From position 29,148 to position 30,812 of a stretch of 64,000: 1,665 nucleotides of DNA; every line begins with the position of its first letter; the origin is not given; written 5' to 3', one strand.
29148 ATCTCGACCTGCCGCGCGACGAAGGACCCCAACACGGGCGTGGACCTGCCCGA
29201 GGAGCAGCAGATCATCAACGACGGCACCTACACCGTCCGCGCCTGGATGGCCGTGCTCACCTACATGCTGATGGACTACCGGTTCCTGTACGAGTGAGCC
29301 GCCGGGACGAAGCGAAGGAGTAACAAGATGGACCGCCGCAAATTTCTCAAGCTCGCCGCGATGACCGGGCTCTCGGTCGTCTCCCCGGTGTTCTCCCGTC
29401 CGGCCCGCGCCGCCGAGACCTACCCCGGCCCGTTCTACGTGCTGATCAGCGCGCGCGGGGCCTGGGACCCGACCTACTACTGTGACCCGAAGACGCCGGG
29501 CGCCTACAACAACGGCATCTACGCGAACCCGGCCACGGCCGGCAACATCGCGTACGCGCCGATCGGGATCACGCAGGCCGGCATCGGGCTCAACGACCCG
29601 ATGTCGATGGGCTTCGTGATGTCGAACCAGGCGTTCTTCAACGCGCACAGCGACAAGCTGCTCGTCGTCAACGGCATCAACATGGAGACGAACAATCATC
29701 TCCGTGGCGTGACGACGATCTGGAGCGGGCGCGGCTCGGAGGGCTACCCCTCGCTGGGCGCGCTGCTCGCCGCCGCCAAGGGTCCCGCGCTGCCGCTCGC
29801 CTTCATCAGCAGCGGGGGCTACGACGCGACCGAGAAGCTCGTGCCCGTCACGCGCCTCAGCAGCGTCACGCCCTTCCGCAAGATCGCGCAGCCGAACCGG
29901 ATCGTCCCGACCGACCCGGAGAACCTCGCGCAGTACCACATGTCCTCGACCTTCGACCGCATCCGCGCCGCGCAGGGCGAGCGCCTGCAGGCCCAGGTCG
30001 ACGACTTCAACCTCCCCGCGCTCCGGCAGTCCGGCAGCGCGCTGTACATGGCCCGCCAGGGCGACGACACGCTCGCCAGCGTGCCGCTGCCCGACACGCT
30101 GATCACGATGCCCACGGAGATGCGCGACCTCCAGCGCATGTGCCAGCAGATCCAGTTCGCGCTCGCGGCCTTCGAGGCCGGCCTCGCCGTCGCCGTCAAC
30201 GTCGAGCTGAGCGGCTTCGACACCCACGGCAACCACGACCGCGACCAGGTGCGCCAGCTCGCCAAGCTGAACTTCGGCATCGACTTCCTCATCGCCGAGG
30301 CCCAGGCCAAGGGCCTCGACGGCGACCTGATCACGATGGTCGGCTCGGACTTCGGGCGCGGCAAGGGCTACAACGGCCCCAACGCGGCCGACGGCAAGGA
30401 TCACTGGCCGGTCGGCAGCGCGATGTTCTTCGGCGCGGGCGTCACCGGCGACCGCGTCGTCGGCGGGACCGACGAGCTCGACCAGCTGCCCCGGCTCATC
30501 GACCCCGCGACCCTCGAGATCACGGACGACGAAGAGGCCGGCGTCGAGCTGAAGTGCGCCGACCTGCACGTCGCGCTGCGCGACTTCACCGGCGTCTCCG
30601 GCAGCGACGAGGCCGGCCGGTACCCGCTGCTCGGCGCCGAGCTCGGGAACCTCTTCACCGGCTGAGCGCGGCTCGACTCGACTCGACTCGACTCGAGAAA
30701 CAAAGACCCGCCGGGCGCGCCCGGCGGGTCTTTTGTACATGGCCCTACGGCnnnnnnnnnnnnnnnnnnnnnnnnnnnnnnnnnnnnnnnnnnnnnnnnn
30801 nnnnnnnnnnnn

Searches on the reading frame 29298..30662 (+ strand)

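Call 5: search_protein_families(library=pfam, proteins=[window:29298-30662:+], max_evalue=0.001)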
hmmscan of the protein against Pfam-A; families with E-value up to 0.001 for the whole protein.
window:29298-30662:+ (455 aa): 1 family
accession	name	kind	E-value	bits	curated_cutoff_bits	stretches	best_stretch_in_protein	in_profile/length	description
PF07394.17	DUF1501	-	1.6e-20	74.1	27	1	115-395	54-340/390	Protein of unknown function (DUF1501)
